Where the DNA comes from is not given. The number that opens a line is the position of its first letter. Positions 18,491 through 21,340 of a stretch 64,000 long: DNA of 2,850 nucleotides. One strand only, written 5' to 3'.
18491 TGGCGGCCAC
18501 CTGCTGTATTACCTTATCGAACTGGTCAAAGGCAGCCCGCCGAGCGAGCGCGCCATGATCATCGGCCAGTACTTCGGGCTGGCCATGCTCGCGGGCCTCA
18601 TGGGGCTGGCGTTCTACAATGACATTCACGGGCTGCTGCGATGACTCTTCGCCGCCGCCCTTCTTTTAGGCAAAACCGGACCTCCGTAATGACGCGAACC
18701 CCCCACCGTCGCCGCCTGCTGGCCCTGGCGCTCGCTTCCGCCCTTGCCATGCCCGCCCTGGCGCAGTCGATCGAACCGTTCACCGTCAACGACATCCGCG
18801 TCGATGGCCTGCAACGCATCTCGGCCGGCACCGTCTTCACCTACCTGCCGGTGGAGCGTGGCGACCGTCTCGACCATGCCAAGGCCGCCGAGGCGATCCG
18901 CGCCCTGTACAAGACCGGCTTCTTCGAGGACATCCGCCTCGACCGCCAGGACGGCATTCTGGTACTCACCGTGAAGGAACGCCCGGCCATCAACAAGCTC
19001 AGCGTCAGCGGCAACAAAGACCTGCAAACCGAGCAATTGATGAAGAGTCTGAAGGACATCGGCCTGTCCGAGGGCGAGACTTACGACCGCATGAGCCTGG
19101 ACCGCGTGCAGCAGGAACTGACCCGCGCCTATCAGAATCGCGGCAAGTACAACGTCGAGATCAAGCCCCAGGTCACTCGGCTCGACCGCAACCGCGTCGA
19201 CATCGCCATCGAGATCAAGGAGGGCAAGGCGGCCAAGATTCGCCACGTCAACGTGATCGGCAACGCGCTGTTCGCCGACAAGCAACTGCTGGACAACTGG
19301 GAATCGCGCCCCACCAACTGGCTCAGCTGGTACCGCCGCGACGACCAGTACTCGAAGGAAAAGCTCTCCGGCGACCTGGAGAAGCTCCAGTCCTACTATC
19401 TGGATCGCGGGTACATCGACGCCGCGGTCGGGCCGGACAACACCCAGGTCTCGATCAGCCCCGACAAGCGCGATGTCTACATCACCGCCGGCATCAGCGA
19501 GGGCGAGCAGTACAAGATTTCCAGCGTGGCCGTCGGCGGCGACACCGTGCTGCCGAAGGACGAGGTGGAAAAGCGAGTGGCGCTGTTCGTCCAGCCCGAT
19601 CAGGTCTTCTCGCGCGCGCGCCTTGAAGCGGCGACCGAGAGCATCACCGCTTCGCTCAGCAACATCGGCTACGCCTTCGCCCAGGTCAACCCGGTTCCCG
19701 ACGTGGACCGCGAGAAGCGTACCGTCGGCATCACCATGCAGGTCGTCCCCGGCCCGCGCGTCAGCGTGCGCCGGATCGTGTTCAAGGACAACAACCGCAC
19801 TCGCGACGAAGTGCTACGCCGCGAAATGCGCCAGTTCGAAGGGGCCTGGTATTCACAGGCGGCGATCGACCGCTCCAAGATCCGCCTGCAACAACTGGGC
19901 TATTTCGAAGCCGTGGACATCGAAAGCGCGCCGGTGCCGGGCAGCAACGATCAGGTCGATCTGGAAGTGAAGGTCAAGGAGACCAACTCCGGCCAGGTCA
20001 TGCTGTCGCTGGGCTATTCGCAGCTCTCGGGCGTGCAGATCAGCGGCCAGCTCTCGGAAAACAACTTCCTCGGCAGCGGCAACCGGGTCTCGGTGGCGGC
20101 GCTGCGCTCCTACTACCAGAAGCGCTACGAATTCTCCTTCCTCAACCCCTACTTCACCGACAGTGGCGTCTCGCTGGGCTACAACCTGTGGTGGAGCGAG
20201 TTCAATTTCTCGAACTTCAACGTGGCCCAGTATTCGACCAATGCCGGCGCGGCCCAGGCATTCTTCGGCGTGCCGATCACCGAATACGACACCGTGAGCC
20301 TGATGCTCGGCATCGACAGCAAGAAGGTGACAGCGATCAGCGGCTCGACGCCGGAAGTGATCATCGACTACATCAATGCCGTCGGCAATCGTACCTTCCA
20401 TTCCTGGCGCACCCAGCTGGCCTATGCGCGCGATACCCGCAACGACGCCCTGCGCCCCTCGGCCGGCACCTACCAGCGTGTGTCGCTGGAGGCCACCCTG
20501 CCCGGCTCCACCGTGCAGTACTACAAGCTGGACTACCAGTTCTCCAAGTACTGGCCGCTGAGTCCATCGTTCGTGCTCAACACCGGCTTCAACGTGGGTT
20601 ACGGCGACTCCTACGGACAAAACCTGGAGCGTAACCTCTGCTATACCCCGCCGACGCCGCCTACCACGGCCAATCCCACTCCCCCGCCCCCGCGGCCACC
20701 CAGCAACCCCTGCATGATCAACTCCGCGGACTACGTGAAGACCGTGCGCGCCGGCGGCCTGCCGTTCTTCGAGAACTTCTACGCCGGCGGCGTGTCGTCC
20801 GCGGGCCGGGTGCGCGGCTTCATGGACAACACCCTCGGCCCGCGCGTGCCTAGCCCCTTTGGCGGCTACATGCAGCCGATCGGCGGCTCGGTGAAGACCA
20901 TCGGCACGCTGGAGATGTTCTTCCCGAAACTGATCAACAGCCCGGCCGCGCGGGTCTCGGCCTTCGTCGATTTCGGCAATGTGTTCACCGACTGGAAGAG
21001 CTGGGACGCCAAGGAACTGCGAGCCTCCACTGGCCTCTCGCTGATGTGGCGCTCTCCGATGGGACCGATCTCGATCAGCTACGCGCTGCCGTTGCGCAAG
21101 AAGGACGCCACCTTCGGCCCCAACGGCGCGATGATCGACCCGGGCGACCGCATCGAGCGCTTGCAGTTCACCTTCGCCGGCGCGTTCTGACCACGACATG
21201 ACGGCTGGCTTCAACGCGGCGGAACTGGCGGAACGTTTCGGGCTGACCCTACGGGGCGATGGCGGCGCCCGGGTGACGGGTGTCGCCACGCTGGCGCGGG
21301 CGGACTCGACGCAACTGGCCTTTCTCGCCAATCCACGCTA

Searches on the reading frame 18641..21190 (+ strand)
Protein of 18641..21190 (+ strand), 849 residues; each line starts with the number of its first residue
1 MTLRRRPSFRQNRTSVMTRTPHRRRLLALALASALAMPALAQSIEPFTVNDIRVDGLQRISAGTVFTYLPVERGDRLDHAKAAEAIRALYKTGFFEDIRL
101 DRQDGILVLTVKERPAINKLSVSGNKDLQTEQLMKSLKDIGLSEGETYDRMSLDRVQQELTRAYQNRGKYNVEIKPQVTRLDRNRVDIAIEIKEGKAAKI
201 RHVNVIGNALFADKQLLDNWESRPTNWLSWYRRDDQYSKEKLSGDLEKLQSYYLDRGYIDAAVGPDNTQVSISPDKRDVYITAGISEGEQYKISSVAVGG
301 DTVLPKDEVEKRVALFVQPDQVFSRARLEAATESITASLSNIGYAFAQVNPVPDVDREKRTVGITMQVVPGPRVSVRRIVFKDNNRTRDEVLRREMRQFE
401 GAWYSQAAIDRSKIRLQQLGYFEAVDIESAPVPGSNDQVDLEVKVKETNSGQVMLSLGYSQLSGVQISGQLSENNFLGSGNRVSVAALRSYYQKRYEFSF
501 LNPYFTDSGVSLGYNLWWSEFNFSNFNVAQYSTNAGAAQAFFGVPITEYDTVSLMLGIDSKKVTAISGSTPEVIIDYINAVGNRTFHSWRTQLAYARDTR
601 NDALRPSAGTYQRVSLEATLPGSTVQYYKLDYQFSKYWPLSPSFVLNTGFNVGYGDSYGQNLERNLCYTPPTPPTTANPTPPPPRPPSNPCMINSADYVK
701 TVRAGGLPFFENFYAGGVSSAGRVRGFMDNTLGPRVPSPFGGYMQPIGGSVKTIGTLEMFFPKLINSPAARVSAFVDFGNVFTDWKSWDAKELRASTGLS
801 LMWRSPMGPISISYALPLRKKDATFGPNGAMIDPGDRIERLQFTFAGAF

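Call 43: search_protein_families(library=pfam, proteins=[window:18641-21190:+], max_evalue=0.00001)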
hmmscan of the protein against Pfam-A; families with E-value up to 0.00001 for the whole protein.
window:18641-21190:+ (849 aa): 4 families
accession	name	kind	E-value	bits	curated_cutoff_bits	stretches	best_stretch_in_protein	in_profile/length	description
PF01103.29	Omp85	-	3.3e-66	224.5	24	1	475-823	1-311/325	Omp85 superfamily domain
PF07244.20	POTRA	-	1.7e-65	218.1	21.3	4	375-447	2-78/79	Surface antigen variable number repeat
PF08479.16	POTRA_2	-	2.6e-07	30.8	24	0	292-365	2-72/76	POTRA domain, ShlB-type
PF08478.15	POTRA_1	-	2.3e-06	28.2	23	0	117-162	3-45/69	POTRA domain, FtsQ-type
